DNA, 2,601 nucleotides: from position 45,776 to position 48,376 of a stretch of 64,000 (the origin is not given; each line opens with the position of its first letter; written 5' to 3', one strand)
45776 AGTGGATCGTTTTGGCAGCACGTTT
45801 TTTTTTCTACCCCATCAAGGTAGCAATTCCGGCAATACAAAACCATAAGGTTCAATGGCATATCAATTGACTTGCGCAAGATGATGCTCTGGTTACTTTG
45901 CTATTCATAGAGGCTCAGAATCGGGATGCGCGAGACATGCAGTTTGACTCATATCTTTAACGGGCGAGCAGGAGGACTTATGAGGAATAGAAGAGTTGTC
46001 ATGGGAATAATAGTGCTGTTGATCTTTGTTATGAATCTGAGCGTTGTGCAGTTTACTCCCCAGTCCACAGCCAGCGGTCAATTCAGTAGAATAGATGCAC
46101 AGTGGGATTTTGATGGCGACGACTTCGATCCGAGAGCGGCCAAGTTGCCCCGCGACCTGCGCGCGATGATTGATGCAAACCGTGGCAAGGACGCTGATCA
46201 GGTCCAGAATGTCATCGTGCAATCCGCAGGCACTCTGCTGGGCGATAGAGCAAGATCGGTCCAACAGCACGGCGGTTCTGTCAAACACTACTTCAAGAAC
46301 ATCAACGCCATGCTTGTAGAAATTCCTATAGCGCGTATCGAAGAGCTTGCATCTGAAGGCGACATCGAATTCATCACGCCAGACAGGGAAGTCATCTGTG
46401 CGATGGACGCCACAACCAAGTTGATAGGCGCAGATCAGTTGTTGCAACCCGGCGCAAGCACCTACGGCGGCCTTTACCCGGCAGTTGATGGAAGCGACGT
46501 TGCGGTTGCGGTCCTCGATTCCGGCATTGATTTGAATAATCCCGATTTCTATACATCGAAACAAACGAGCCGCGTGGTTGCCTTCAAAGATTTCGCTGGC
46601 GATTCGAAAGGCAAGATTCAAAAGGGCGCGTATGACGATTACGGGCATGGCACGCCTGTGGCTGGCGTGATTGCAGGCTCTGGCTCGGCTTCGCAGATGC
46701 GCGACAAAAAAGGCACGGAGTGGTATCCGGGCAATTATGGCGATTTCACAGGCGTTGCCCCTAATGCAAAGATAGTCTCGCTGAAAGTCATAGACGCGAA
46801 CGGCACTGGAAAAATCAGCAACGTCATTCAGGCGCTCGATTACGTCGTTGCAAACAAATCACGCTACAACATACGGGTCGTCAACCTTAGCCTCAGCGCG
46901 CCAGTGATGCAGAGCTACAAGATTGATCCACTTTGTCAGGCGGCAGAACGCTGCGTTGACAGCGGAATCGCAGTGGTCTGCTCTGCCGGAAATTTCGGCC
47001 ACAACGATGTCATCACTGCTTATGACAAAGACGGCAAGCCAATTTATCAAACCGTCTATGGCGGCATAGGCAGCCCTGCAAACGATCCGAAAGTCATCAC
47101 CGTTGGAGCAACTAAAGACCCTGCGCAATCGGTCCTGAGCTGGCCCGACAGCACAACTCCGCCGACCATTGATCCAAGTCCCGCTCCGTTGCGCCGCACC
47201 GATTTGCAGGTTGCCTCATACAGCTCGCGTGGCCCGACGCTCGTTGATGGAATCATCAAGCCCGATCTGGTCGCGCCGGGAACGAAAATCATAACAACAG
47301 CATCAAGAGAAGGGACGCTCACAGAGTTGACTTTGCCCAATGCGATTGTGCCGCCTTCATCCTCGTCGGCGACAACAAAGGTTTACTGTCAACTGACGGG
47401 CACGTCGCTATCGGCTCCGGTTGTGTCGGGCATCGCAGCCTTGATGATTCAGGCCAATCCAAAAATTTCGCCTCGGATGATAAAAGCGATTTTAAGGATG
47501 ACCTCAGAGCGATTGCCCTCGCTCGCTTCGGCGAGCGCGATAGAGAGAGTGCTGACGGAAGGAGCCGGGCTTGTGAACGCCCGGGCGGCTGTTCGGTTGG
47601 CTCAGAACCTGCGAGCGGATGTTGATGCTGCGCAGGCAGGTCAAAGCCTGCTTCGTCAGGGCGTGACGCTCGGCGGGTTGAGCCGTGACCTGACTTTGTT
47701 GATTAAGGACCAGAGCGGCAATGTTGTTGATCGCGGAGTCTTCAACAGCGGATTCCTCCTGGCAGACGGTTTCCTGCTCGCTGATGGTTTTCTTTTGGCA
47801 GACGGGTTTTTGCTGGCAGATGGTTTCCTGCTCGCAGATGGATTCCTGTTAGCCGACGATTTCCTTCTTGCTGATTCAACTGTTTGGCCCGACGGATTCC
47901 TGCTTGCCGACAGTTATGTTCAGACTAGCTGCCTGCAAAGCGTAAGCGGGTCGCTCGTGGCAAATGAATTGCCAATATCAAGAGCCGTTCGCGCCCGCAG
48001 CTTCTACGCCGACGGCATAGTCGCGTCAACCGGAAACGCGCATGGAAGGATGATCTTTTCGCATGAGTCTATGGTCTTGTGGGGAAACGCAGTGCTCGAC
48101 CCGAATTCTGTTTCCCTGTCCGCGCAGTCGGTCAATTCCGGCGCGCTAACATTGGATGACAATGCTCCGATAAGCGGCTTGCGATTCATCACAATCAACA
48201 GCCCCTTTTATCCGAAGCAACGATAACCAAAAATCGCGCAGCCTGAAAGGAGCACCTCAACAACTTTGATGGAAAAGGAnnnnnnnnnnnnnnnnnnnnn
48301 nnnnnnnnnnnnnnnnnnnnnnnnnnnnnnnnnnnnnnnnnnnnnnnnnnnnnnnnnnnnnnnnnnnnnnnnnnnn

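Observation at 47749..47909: Eight tandem GFLLAD hexapeptide repeats in the C-terminal extension of a secreted S8 protease, encoded with heavy synonymous codon variation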

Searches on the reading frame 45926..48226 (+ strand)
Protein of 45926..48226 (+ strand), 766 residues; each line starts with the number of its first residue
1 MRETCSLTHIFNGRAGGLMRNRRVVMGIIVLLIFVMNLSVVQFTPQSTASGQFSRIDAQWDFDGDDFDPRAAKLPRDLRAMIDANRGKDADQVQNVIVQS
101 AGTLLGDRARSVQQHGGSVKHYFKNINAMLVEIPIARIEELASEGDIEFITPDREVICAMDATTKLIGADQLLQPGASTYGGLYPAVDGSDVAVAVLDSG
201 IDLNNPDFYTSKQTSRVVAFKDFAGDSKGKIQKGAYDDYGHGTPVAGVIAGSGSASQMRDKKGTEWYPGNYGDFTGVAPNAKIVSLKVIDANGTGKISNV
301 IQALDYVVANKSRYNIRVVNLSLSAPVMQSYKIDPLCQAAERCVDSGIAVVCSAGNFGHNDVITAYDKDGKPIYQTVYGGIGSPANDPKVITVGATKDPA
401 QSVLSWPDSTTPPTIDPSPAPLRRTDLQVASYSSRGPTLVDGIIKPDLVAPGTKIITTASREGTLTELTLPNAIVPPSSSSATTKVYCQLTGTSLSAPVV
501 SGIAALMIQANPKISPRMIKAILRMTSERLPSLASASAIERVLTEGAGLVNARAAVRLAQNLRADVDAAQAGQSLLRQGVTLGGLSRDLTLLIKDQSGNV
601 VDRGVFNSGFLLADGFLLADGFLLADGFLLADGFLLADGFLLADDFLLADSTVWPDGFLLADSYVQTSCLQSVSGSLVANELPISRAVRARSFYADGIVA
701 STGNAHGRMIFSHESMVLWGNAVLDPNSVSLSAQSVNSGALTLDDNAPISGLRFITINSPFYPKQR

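Call 3: search_protein_families(library=pfam, proteins=[window:45926-48226:+], max_evalue=1)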
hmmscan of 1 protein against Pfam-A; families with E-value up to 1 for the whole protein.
window:45926-48226:+ (766 aa): 2 families
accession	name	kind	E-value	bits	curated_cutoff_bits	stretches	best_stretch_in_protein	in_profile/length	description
PF00082.27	Peptidase_S8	-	2.9e-50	171.7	21.8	1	189-530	1-276/288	Subtilase family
PF21834.1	DUF6894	-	0.055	14.1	24.1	0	549-603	11-65/69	Domain of unknown function (DUF6894)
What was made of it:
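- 45926..48226 (+): ORF of the S8 peptidase (766 aa from the first ATG, stop included). The real start is probably the ATG at 45980 (MRNRRVV...), giving 748 aa. Pfam Peptidase_S8 E 2.9e-50 (call 3).
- On Peptidase S8 (subtilase): PF00082 scores 171.7 bits against a cutoff of 21.8, over residues 189-530 (call 3).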

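Call 4: search_protein_families(library=ncbifam, proteins=[window:45926-48226:+], max_evalue=1)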
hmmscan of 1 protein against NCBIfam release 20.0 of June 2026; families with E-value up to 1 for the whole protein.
window:45926-48226:+ (766 aa): 8 families
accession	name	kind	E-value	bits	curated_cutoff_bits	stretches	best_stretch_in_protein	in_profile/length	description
TIGR03921.1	T7SS_mycosin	equivalog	1.6e-28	99.8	278.75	2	187-401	10-187/353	type VII secretion-associated serine protease mycosin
NF049966.1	QH_SP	equivalog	8.4e-11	41.6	165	1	278-357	54-125/219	subtilisin-like serine protease QhpE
NF042956.1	IteS_antiphage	equivalog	2.1e-09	36.2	900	1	236-523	288-529/747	S8 family anti-phage peptidase IteS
NF033595.1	denti_PrtP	equivalog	2.5e-09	36.3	300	2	449-558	415-504/606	dentilisin complex serine proteinase subunit PrtP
NF040808.2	CspC_non_triad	exception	3.4e-09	35.7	675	1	158-362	62-282/556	bile acid germinant receptor pseudoprotease CspC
NF040809.1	germ_prot_CspBA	exception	2.4e-08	32.1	1250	1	187-361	649-828/1099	bifunctional germination protease/germinant receptor pseudoprotease CspBA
NF040553.1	SGO_0316_fam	subfamily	0.00024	18.9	1400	1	237-397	356-500/1486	SGO_0316/SGO_0317 family LPXTG-anchored serine peptidase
TIGR03895.1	protease_PatA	subfamily_domain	0.0048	15.7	421.05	1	487-560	156-229/606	PatA/PatG family cyanobactin maturation protease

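Call 6: find_homologous_proteins(query=window:45926-48226:+, max_evalue=1e-10)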
Query window:45926-48226:+ (766 aa): 2514 proteins with E <= 1e-10 among 8000 candidates; the best 120 are listed.
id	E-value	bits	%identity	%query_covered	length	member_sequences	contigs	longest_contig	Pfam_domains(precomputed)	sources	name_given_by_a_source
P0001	9.5e-247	839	54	91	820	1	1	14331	PF00082.28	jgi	jgi:serine protease AprX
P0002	7.1e-243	827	55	91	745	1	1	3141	PF00082.28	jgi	-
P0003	5.4e-238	810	52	97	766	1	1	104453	PF00082.28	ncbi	ncbi:MAG: S8 family peptidase [Blastocatellia bacterium]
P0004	9.7e-235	800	54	90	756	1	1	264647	PF00082.28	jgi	jgi:serine protease AprX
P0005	1.1e-232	793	52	98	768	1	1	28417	PF00082.28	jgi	jgi:subtilisin family serine protease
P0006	8.0e-218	744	50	91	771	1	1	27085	PF00082.28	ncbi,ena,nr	ncbi:MAG TPA: S8 family peptidase [Blastocatellia bacterium]|nr:S8 family peptidase [Blastocatellia 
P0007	3.5e-195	669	48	90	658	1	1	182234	PF00082.28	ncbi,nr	ncbi:MAG: S8 family peptidase [Acidobacteria bacterium]|nr:S8 family peptidase [Acidobacteriota bact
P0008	3.1e-183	629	56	73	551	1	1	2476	PF00082.28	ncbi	ncbi:MAG: S8 family peptidase, partial [Blastocatellia bacterium]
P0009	1.2e-182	627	53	78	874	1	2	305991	PF13946.12,PF00082.28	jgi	-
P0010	2.1e-143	498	53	58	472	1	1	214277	PF00082.28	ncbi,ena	-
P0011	1.1e-138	482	51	60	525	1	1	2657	PF00082.28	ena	-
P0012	1.7e-127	445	50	55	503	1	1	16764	PF00082.28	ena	-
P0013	2.3e-108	382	36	85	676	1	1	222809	PF00082.28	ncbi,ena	-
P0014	1.1e-101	360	35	82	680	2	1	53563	PF00082.28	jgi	jgi:serine protease AprX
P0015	2.0e-100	356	35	84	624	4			PF00082.28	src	-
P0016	8.4e-94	334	38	74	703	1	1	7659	PF00082.28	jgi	jgi:serine protease AprX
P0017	5.4e-91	324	40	65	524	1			PF00082.28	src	-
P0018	3.3e-88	315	37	70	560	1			PF00082.28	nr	nr:S8 family serine peptidase [Acidobacteriota bacterium]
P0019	3.2e-85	305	34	90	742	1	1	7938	PF00082.28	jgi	jgi:serine protease AprX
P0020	4.3e-85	305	35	75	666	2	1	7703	PF00082.28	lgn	-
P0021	1.3e-83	300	34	74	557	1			PF00082.28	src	-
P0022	5.3e-82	295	34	85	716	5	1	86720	PF00082.28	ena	-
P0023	6.1e-82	294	37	79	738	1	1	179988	PF00082.28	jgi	jgi:serine protease AprX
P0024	9.2e-82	294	33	84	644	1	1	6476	PF00132.31,PF00082.28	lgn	-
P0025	1.4e-81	293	38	76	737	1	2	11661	PF00082.28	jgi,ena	jgi:serine protease AprX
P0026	3.5e-81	292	38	76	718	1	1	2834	PF00082.28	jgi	jgi:subtilisin family serine protease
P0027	3.9e-81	292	31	89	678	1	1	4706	PF00082.28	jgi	jgi:serine protease AprX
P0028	4.1e-81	292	36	75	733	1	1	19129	PF00041.28,PF00082.28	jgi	jgi:subtilisin family serine protease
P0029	9.8e-81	291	35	73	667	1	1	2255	PF00082.28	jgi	jgi:serine protease AprX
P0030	4.2e-80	288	37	74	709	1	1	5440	PF00082.28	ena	-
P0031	8.7e-80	287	33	91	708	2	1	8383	PF00082.28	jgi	jgi:serine protease AprX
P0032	1.9e-79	286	35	77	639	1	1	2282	PF00082.28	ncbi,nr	ncbi:MAG: S8 family peptidase, partial [Acidobacteria bacterium]|nr:S8 family peptidase [Acidobacter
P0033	2.4e-79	286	35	79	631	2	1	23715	PF00082.28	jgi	jgi:subtilisin family serine protease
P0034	4.6e-79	285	36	80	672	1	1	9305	PF00082.28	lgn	-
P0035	8.2e-79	284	37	79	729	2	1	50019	PF00082.28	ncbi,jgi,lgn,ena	-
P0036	3.0e-78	282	38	76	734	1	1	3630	PF00082.28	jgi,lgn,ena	-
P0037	3.2e-78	282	35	79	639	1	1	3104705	PF00082.28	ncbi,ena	-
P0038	5.5e-78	281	34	79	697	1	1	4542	PF00082.28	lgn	-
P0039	6.1e-78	281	37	74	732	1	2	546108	PF00041.28,PF00082.28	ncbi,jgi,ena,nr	ncbi:MAG TPA: S8 family serine peptidase [Pyrinomonadaceae bacterium]|nr:S8 family serine peptidase 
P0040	8.4e-78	281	35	86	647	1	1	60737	PF00082.28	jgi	jgi:serine protease AprX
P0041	8.9e-78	281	34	87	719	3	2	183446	PF00082.28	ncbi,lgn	-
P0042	1.1e-77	280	37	75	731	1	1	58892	PF00041.28,PF00082.28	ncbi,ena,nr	ncbi:MAG: S8 family serine peptidase [Acidobacteria bacterium]|nr:S8 family serine peptidase [Acidob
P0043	1.8e-77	280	32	79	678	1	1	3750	PF00082.28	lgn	-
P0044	2.2e-77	279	37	73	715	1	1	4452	PF00082.28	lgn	-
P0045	4.4e-77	278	34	78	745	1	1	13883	PF00082.28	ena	-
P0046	6.2e-77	278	33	85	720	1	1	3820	PF00082.28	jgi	jgi:serine protease AprX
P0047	1.1e-76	277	33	92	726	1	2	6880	PF00082.28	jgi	jgi:serine protease AprX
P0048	1.3e-76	277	36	75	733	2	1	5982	PF00041.28,PF00082.28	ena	-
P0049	1.3e-76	277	35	77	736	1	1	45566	PF00041.28,PF00082.28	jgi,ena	jgi:subtilisin family serine protease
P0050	2.0e-76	276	36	77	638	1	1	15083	PF00082.28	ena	-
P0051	4.0e-76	275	36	75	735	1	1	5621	PF00041.28,PF00082.28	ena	-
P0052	4.2e-76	275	34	74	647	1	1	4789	PF00082.28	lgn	-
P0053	4.5e-76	275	36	76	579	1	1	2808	PF00082.28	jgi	jgi:serine protease AprX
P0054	1.3e-75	274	36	71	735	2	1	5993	PF00082.28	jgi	jgi:serine protease AprX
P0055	5.1e-75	272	36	70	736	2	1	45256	PF00041.28,PF00082.28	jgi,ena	-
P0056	1.0e-74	271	35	74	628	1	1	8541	PF00082.28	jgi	jgi:serine protease AprX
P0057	1.1e-74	270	34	74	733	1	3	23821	PF00041.28,PF00082.28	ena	-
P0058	1.8e-74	270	36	77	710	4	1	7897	PF00082.28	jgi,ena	-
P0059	2.7e-74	269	34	78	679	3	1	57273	PF05922.22,PF00082.28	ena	-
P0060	4.6e-74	268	31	87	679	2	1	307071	PF25084.2,PF00082.28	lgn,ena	-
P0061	6.6e-74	268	33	76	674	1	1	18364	PF00082.28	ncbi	ncbi:MAG TPA: S8 family peptidase [Pyrinomonadaceae bacterium]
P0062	1.1e-73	267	33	78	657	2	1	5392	PF00082.28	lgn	-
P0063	1.2e-73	267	36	76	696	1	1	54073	PF00082.28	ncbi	-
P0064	2.5e-73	266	34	75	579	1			PF00082.28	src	-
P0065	2.6e-73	266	34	79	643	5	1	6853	PF00082.28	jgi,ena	-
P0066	2.7e-73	266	34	88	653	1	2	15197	PF00082.28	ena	-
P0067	2.9e-73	266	33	81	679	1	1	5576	PF00082.28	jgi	jgi:serine protease AprX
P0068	4.2e-73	265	32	78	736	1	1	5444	PF00041.28,PF00082.28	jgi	jgi:serine protease AprX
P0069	4.9e-73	265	35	79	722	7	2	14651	PF00082.28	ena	-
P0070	4.9e-73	265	35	78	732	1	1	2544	PF00041.28,PF00082.28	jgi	jgi:serine protease AprX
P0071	5.1e-73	265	35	73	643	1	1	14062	PF00082.28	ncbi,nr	ncbi:MAG TPA: S8 family serine peptidase [Pyrinomonadaceae bacterium]|nr:S8 family serine peptidase 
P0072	6.2e-73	265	31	77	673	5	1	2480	PF00132.31,PF25087.2,PF00082.28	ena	-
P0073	8.2e-73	264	35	69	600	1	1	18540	PF00082.28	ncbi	ncbi:MAG TPA: S8 family peptidase, partial [Pyrinomonadaceae bacterium]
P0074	8.6e-73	264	32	82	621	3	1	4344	PF00082.28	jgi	jgi:subtilisin family serine protease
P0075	1.7e-72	263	31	85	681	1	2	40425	PF00082.28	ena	-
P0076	3.5e-72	262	34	79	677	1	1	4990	PF00082.28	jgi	jgi:serine protease AprX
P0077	4.7e-72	262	34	73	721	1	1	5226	PF00041.28,PF00082.28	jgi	jgi:subtilisin family serine protease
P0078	7.5e-72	261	32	75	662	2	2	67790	PF00132.31,PF25087.2,PF00082.28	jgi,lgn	-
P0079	8.9e-72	261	34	71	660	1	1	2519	PF00082.28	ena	-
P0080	1.0e-71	261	35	80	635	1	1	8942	PF00082.28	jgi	jgi:serine protease AprX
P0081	1.5e-71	260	34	91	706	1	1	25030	PF00082.28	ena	-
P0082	1.6e-71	260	32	81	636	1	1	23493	PF00082.28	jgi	jgi:serine protease AprX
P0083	1.6e-71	260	36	73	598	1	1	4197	PF00082.28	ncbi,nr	ncbi:MAG TPA: S8 family serine peptidase, partial [Blastocatellia bacterium]|nr:S8 family serine pep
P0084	1.8e-71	260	35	75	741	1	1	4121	PF00041.28,PF00082.28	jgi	jgi:serine protease AprX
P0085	2.2e-71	260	34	90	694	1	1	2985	PF00082.28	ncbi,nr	ncbi:MAG TPA: S8 family peptidase [Blastocatellia bacterium]|nr:S8 family peptidase [Blastocatellia 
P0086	3.5e-71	259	33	77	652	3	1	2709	PF00082.28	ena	-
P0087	4.5e-71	259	34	78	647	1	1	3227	PF00082.28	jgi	jgi:serine protease AprX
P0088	4.5e-71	259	35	77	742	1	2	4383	PF00082.28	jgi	-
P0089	5.1e-71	258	34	80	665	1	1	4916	PF00082.28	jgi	jgi:subtilisin family serine protease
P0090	6.5e-71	258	36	67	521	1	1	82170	PF00082.28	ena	-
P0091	7.3e-71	258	32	84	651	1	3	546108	PF00082.28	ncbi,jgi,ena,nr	ncbi:MAG TPA: S8 family serine peptidase [Pyrinomonadaceae bacterium]|nr:S8 family serine peptidase 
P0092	1.2e-70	257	31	84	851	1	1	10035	PF23569.2,PF00082.28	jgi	-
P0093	1.2e-70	257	34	83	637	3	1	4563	PF00082.28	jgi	jgi:serine protease AprX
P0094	1.2e-70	257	34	75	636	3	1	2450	PF00082.28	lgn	-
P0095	1.7e-70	257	34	79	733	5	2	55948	PF00041.28,PF00082.28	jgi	jgi:serine protease AprX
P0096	1.8e-70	257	33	78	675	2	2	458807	PF00082.28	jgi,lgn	-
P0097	1.9e-70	257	33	77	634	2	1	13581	PF00082.28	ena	-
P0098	2.1e-70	256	34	72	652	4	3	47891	PF00082.28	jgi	-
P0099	3.5e-70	256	35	75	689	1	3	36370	PF00082.28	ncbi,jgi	jgi:serine protease AprX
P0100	4.2e-70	255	32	80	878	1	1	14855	PF00082.28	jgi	jgi:subtilisin family serine protease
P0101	9.9e-70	254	34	77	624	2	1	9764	PF00082.28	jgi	jgi:subtilisin family serine protease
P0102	1.1e-69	254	32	82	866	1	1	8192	PF00082.28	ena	-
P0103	1.1e-69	254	40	59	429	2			PF00082.28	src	-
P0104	1.5e-69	254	36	63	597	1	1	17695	PF00041.28,PF00082.28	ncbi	ncbi:MAG: S8 family serine peptidase [Pyrinomonadaceae bacterium]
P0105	2.1e-69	253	32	83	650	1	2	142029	PF00082.28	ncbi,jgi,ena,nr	ncbi:MAG: hypothetical protein AUG51_06775 [Acidobacteria bacterium 13_1_20CM_3_53_8]|nr:MAG: hypoth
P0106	2.2e-69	253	34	91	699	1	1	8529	PF00082.28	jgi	jgi:subtilisin family serine protease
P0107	2.4e-69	253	32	87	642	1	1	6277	PF00082.28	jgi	jgi:serine protease AprX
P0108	2.4e-69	253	35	76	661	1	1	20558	PF00082.28,PF26036.1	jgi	jgi:serine protease AprX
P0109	2.6e-69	253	32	91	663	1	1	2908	PF00082.28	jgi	jgi:serine protease AprX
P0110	2.7e-69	253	36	62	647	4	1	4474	PF00082.28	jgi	-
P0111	2.7e-69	253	35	68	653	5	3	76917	PF00082.28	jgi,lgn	jgi:subtilisin family serine protease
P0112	3.2e-69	252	38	60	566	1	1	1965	PF00082.28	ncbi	ncbi:MAG TPA: S8 family serine peptidase, partial [Pyrinomonadaceae bacterium]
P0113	3.6e-69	252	33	83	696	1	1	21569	PF00082.28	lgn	-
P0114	3.8e-69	252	38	65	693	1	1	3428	PF00082.28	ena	-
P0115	5.3e-69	252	36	75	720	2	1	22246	PF00041.28,PF00082.28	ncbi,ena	ncbi:MAG TPA: S8 family serine peptidase [Pyrinomonadaceae bacterium]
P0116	5.5e-69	252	35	77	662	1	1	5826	PF00082.28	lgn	-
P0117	7.0e-69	251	39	60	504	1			PF00082.28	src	-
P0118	9.0e-69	251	38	65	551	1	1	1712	PF00082.28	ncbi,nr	ncbi:MAG TPA: S8 family peptidase, partial [Pyrinomonadaceae bacterium]|nr:S8 family peptidase [Pyri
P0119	9.4e-69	251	33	84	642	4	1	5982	PF00082.28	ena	-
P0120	1.4e-68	250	33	79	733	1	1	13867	PF00041.28,PF00082.28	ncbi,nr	ncbi:MAG TPA: S8 family serine peptidase [Pyrinomonadaceae bacterium]|nr:S8 family serine peptidase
